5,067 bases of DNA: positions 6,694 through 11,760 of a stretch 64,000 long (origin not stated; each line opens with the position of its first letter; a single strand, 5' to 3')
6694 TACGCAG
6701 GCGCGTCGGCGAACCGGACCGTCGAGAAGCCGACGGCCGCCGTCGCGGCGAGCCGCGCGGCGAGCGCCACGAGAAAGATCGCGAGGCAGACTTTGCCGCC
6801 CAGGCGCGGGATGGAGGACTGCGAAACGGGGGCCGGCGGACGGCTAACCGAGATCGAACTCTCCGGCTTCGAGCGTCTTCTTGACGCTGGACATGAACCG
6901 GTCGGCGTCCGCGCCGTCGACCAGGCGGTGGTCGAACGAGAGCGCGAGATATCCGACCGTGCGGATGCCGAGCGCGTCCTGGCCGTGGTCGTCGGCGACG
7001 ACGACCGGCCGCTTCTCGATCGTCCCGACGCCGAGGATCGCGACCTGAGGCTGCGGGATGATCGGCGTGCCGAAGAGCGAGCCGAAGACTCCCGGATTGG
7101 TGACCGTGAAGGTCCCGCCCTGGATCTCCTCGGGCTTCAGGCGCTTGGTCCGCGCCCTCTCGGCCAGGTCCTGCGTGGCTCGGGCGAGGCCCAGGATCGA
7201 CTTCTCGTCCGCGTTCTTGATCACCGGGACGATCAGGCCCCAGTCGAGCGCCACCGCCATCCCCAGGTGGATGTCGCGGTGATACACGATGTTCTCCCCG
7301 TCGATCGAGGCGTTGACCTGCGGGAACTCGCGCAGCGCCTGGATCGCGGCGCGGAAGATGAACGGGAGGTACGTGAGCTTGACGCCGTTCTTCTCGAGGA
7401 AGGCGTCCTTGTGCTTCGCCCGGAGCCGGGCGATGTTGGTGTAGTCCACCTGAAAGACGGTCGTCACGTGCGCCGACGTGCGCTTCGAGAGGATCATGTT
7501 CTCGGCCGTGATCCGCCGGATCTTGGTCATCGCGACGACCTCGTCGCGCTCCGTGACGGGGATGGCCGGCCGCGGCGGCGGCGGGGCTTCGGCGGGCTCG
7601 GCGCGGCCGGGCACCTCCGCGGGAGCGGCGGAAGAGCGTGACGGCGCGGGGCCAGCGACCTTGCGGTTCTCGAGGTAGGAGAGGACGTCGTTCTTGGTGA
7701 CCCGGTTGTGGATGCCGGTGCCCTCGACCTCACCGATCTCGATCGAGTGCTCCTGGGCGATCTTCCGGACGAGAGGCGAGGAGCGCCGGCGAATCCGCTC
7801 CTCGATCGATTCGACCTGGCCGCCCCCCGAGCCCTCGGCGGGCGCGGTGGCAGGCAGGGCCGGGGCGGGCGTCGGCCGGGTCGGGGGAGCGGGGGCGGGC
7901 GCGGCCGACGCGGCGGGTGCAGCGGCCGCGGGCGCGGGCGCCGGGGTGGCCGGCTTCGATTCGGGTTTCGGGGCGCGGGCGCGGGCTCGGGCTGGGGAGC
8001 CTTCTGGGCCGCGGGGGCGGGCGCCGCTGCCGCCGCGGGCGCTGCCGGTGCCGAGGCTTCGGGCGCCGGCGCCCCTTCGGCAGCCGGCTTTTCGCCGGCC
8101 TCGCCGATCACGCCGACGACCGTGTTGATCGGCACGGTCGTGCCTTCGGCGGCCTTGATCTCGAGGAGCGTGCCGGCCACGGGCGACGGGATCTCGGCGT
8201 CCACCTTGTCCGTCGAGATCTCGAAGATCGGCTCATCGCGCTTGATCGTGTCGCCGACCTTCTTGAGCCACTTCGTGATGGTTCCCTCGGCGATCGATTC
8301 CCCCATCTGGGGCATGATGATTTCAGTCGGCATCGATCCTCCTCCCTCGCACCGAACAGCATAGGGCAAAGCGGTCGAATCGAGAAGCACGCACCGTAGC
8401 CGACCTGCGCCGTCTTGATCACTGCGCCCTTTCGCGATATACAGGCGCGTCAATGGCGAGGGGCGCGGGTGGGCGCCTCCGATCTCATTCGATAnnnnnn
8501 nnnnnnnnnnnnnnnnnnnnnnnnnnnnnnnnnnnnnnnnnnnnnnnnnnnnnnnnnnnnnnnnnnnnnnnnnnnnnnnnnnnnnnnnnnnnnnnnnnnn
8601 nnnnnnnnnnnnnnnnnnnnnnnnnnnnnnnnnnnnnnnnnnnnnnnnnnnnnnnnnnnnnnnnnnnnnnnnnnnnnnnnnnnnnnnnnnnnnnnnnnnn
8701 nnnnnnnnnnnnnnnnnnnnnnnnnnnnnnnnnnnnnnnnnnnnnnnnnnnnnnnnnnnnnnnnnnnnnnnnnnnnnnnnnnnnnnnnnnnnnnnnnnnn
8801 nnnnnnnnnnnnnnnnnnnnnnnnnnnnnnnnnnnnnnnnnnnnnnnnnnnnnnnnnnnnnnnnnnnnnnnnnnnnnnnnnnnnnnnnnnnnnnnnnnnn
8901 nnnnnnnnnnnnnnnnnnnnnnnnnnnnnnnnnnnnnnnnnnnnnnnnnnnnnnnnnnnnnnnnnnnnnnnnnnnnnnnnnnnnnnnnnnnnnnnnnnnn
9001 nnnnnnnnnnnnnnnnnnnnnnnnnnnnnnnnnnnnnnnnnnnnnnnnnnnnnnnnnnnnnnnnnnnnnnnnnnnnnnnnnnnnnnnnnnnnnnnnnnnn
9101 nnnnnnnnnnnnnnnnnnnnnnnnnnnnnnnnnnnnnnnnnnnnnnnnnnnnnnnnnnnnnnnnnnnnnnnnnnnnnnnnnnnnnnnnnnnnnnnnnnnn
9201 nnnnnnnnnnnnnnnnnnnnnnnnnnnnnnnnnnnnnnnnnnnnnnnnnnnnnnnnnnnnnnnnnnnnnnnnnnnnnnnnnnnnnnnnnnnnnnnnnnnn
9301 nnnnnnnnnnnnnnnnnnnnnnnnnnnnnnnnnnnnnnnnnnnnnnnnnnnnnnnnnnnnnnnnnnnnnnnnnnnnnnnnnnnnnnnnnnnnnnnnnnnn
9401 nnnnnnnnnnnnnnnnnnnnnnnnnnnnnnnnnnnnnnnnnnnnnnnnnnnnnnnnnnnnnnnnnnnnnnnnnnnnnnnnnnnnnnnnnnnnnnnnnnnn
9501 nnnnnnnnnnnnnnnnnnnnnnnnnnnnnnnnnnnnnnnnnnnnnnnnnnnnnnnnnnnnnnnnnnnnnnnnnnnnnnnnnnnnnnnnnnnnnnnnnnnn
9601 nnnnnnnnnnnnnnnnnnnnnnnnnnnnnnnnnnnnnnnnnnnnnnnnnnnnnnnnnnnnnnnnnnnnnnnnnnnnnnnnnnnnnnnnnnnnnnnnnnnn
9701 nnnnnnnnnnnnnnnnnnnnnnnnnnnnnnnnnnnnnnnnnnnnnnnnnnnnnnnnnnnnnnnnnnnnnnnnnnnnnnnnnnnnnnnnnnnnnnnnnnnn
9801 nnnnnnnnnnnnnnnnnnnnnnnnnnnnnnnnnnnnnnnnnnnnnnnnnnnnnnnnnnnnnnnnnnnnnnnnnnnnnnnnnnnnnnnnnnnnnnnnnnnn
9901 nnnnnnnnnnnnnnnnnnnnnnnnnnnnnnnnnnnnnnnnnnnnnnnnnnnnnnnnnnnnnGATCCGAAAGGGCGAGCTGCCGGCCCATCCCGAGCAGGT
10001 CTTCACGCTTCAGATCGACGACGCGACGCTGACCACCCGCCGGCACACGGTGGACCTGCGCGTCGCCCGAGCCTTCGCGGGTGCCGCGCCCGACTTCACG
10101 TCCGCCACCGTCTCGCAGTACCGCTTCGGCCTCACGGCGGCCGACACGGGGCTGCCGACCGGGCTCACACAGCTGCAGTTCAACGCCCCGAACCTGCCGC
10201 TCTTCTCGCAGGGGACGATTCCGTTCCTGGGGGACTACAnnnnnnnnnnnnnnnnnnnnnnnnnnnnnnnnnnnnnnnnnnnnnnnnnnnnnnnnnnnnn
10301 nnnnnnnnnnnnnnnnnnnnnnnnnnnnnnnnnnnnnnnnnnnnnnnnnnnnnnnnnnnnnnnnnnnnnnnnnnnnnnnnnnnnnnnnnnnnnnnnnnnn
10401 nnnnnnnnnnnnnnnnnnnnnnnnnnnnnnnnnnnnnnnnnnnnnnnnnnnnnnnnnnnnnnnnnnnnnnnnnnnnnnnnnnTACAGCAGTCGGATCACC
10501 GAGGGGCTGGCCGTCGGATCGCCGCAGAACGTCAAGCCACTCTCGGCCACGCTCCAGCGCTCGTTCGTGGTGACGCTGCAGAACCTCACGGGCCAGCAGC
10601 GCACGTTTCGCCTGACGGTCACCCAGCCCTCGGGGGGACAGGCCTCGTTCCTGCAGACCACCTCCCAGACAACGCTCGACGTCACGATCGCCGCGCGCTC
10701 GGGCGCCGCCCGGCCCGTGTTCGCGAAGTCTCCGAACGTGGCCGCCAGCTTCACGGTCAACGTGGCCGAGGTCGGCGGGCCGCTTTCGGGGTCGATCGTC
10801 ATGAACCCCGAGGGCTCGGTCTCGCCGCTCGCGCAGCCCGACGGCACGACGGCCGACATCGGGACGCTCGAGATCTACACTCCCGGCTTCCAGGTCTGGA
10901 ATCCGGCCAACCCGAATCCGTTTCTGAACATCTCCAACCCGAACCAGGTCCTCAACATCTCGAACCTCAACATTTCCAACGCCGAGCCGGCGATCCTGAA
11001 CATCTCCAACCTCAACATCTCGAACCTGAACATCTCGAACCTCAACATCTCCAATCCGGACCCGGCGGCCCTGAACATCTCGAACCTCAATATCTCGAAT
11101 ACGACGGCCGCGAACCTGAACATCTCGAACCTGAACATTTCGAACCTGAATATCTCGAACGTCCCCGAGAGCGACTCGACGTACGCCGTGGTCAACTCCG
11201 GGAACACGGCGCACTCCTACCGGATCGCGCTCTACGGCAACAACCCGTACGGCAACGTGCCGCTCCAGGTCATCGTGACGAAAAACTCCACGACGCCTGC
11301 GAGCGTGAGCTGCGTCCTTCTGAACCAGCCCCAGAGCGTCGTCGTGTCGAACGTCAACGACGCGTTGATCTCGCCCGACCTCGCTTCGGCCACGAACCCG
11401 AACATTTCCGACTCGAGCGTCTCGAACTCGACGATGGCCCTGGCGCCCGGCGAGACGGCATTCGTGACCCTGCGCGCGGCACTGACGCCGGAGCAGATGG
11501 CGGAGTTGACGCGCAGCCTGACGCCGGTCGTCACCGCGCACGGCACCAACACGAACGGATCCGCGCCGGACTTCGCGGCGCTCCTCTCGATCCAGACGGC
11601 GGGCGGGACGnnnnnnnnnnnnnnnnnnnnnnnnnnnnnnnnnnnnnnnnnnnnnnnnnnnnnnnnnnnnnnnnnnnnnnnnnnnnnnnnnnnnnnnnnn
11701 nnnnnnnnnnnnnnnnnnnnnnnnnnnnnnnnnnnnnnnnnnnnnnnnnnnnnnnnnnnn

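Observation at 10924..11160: Twelve in-frame LNISN pentapeptides encoded by a 15-bp tandem repeat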

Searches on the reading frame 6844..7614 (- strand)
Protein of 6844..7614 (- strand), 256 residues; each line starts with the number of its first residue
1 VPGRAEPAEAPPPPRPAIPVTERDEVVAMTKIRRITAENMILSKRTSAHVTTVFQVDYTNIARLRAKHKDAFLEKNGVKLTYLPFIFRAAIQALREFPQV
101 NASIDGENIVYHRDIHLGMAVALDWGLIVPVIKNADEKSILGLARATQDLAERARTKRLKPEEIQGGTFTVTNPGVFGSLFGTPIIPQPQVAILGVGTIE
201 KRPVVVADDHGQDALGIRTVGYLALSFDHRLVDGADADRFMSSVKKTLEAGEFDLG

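Call 20: search_protein_families(library=pfam, proteins=[window:6844-7614:-], max_evalue=0.001)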
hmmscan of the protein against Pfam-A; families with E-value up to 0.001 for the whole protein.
window:6844-7614:- (256 aa): 1 family
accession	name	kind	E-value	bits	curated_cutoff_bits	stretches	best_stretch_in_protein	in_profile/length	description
PF00198.28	2-oxoacid_dh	-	2.1e-83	279.7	23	1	23-250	3-226/232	2-oxoacid dehydrogenases acyltransferase (catalytic domain)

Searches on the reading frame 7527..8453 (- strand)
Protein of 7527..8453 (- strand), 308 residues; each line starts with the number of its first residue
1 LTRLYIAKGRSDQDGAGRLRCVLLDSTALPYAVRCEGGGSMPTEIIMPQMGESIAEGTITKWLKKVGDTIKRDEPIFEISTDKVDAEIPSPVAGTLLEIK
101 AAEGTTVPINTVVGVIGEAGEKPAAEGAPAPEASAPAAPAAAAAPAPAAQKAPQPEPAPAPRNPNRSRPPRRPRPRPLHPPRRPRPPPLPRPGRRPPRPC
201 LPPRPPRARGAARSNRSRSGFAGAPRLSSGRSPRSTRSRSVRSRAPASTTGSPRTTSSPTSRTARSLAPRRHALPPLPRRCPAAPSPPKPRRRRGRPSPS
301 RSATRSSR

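Call 20: search_protein_families(library=pfam, proteins=[window:7527-8453:-], max_evalue=0.001)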
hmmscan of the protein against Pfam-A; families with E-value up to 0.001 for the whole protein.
window:7527-8453:- (308 aa): 1 family
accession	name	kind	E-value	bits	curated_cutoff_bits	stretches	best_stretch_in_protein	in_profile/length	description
PF00364.28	Biotin_lipoyl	-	2.5e-20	72.5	22.1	1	44-116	2-73/73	Biotin-requiring enzyme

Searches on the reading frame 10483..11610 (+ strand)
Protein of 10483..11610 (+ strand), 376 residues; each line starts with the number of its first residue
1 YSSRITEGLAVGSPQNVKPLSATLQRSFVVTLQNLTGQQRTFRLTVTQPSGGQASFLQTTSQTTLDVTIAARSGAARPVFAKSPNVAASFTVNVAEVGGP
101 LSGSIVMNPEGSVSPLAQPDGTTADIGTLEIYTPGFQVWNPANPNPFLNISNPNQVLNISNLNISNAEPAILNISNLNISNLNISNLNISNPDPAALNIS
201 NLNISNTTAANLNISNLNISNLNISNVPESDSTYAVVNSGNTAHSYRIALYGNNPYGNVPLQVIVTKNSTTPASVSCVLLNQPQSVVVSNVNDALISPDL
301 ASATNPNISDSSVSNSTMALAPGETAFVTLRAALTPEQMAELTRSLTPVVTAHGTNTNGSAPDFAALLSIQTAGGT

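Call 28: predict_structure(alignment_id=A1)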
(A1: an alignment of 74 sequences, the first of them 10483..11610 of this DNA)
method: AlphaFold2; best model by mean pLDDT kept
length: 376 residues; sequences in the alignment: 74
mean_pLDDT: 77.2   pTM: 0.75
mean pLDDT of the five models: 77.2, 77.0, 74.5, 72.8, 71.8
residues with pLDDT >= 90: 195; 70-90: 70; 50-70: 23; < 50: 88
segments of 3 or more residues with pLDDT < 50: 1-4, 141-146, 148-224
pLDDT, mean of each block of 10 residues (from residue 1): 63 92 95 95 98 95 95 95 96 98 94 69 80 81 44 36 31 33 37 41 39 42 60 92 95 92 91 82 87 93 85 85 93 91 92 91 88 57
secondary structure, 60 per line:
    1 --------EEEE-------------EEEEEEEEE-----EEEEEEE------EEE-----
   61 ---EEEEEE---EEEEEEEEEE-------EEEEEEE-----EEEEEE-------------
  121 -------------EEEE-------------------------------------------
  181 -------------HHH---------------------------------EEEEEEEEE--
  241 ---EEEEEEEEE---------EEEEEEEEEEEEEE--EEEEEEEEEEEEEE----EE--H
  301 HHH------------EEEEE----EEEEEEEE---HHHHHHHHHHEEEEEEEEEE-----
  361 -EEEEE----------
elements in order: E9-12 E26-34 E40-46 E53-55 E64-69 E73-82 E90-96 E102-107 E134-137 E230-238 E244-252 E262-275 E278-291 H300-303 E316-320 E325-332 H336-345 E346-355 E362-366

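Call 31: fold_search(model_id=the predicted structure, library=pdb)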
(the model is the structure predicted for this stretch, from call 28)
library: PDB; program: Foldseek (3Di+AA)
matches with E <= 10: 1868; with E <= 0.001: 66
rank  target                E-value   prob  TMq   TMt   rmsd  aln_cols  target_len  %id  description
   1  9fh8_H                9.5e-07  1.00  0.21  0.27  19.6       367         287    8  Crystal structure of the SPD-2 domain of Apis dorsata CEP192 (released 2025-03-26)
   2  3ije_A                2.6e-06  1.00  0.20  0.09  25.5       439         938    8  Crystal structure of the complete integrin alhaVbeta3 ectodomain plus an Alpha/beta transmembrane fragment (released 2009-09-29)
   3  8xei_A                3.3e-06  1.00  0.19  0.09  25.4       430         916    8  Cryo-EM structure of integrin ITGAV/ITGB3 complex, conformation 1 (released 2024-12-18)
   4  9fh8_A                3.4e-06  1.00  0.22  0.28  17.7       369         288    9  Crystal structure of the SPD-2 domain of Apis dorsata CEP192 (released 2025-03-26)
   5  8xez_A                3.6e-06  1.00  0.21  0.09  24.7       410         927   10  Cryo-EM structure of integrin ITGAV/ITGB3 complex, conformation 5 (released 2024-12-18)
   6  8xen_A                4.5e-06  1.00  0.20  0.09  26.1       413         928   10  Cryo-EM structure of integrin ITGAV/ITGB3 complex, conformation 4 (released 2024-12-18)
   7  4g1m_A                5.9e-06  1.00  0.21  0.09  26.2       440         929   10  Re-refinement of alpha V beta 3 structure (released 2012-12-12)
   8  3fcs_C                6.2e-06  1.00  0.20  0.09  23.8       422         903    7  Structure of complete ectodomain of integrin aIIBb3 (released 2009-01-20)
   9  6avu_A                8.6e-06  1.00  0.20  0.09  25.1       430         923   10  Human alpha-V beta-3 Integrin (open conformation) in complex with the therapeutic antibody LM609 (released 2017-11-01)
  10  7sqc_O0               1.2e-05  1.00  0.20  0.07  20.8       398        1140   10  Ciliary C1 central pair apparatus isolated from Chlamydomonas reinhardtii (released 2022-04-13)
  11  8t2v_A                1.4e-05  0.99  0.20  0.09  23.9       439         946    8  Cryo-EM Structures of Full-length Integrin alphaIIbbeta3 in Native Lipids (released 2023-07-26)
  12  3fcs_A                1.6e-05  1.00  0.21  0.10  24.5       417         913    8  Structure of complete ectodomain of integrin aIIBb3 (released 2009-01-20)
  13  5es4_C                1.6e-05  0.99  0.20  0.10  24.7       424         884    9  RE-REFINEMENT OF INTEGRIN ALPHAXBETA2 ECTODOMAIN IN THE CLOSED/BENT CONFORMATION (released 2016-03-02)
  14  9e8a_A                2.0e-05  1.00  0.21  0.10  23.3       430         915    8  Integrin aIIbb3 bent conformation from human platelet membrane crude preparation (released 2025-10-15)
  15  1jv2_A                2.1e-05  0.99  0.21  0.09  26.4       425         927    9  CRYSTAL STRUCTURE OF THE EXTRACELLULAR SEGMENT OF INTEGRIN ALPHAVBETA3 (released 2001-10-17)
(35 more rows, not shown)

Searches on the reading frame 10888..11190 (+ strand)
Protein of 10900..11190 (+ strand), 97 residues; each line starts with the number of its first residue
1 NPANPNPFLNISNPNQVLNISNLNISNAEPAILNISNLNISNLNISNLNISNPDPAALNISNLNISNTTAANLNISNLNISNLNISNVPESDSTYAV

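Call 6: search_protein_families(library=pfam, proteins=[window:10900-11180:+], max_evalue=1)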
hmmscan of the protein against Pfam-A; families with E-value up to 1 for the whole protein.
window:10900-11180:+ (93 aa): 1 family
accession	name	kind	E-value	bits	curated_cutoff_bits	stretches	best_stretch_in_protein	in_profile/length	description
PF22544.2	HYDIN_VesB_CFA65-like_Ig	-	0.27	11.9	25.5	0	55-91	7-43/100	HYDIN/CFA65/VesB-like, Ig-like domain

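Call 29: search_solved_structures(query=window:10900-11190:+, max_evalue=10, show_alignments=3)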
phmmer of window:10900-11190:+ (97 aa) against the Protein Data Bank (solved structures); distinct sequences matched with E-value up to 10: 22.
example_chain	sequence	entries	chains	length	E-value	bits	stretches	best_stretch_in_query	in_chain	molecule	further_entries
4yfo_A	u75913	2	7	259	2.2e-06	30.9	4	16-88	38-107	beta1_ex1 | 6beta1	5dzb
4yc5_A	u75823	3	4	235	4.4e-06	30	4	16-90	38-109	beta1 | beta1 protein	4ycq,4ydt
4yei_A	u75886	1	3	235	5.3e-06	29.7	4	16-87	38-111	beta1mut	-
2j8k_A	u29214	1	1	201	8e-06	29.1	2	16-88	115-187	NP275-NP276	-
5di5_A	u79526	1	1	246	3.3e-05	27.2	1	21-77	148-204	beta1 t801 loop variant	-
5dra_A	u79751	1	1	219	4.1e-05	26.9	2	16-91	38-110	3beta1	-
5dqa_A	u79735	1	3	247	5.8e-05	26.4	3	18-85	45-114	t3284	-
5dns_A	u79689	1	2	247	0.00013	25.3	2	16-92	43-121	t1428 beta1 loop design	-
5dn0_A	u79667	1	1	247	0.00013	25.3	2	16-90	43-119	beta1 t1555 loop variant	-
3pet_A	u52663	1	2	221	0.00073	22.9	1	7-87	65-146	Putative adhesin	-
3du1_X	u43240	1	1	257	0.21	15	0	26-88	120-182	All3740 protein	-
6omx_A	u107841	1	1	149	0.71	13.3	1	19-64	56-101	Alr5209 protein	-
6k0p_A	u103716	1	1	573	1.3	12.5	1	40-83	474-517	Alpha-1,3-glucanase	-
2jqd_A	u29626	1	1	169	3.3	11.2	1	33-82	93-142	Acidic leucine-rich nuclear phosphoprotein 32 family member A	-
4pbv_A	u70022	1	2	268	4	11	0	41-81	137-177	NT-3 growth factor receptor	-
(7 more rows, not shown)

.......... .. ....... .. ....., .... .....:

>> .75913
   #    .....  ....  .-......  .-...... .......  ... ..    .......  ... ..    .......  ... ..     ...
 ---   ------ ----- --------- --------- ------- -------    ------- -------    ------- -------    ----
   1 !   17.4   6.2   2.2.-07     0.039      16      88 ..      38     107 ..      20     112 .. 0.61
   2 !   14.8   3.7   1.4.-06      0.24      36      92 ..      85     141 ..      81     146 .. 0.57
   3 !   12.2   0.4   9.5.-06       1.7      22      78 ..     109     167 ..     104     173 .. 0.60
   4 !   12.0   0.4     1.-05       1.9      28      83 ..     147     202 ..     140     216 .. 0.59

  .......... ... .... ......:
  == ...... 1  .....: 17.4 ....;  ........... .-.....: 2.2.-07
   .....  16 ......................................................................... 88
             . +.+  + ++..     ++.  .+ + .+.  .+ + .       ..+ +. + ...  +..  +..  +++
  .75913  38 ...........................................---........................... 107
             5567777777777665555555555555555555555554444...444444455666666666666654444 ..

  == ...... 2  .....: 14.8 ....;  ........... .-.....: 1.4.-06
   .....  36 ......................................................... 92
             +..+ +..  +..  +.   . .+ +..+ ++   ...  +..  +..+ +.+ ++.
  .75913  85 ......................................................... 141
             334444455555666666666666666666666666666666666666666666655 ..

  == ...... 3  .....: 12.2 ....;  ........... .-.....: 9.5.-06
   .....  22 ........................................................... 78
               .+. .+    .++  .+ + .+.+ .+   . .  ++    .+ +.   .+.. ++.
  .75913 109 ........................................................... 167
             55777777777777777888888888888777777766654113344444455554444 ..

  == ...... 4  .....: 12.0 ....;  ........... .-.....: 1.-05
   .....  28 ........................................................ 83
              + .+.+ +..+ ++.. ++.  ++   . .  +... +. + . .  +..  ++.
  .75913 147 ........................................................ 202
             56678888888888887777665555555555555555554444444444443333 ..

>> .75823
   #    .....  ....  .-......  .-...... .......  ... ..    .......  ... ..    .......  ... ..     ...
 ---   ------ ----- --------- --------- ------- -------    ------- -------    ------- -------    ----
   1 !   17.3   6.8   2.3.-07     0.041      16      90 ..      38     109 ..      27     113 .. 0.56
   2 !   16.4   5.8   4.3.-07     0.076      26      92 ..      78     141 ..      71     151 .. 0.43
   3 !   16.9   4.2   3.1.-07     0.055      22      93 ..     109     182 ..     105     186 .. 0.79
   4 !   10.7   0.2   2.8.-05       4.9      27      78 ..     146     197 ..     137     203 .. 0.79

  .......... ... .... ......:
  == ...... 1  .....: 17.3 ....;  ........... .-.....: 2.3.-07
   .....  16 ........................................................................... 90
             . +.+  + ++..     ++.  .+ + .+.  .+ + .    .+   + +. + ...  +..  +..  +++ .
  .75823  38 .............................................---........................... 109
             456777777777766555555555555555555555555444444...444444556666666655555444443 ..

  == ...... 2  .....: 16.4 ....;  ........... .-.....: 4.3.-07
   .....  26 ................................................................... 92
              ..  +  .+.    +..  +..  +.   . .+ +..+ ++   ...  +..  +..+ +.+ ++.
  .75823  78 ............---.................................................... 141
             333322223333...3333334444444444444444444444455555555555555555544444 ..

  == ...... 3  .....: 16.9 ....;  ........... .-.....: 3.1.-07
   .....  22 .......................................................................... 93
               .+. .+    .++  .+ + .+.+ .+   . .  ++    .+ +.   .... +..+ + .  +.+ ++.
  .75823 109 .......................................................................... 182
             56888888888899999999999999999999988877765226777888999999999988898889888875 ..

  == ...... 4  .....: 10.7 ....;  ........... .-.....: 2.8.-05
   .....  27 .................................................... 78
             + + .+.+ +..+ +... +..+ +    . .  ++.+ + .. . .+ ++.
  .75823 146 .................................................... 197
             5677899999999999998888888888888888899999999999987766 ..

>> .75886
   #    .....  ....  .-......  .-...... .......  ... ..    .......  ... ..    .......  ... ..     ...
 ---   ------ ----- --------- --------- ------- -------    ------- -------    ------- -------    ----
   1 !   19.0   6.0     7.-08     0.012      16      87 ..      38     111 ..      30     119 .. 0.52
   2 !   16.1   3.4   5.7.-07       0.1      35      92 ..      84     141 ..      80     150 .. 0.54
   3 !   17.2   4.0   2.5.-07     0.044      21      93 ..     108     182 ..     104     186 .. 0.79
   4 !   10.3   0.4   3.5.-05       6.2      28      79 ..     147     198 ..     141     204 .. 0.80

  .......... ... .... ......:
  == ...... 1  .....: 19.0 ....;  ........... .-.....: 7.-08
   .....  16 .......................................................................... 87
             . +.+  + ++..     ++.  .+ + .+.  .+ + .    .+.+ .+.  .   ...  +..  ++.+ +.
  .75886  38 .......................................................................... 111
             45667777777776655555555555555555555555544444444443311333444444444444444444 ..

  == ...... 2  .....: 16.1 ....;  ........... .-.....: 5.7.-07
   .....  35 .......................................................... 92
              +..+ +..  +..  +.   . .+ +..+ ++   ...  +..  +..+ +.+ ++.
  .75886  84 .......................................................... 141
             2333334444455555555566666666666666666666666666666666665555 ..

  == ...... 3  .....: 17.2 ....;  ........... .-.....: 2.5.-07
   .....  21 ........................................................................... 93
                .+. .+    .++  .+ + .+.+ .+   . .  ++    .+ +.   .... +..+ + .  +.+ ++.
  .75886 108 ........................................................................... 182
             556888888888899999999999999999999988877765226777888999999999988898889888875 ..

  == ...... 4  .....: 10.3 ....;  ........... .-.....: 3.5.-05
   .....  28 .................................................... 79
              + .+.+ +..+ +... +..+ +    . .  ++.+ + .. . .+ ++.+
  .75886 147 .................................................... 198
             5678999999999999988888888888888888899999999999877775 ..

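Call 40: search_protein_families(library=pfam, proteins=[window:10888-11178:+], max_evalue=10)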
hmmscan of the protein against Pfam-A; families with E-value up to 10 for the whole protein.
seq(97 aa): 1 family
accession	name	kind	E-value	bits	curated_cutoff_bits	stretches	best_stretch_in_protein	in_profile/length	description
PF22544.2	HYDIN_VesB_CFA65-like_Ig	-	0.32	11.7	25.5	1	59-95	7-43/100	HYDIN/CFA65/VesB-like, Ig-like domain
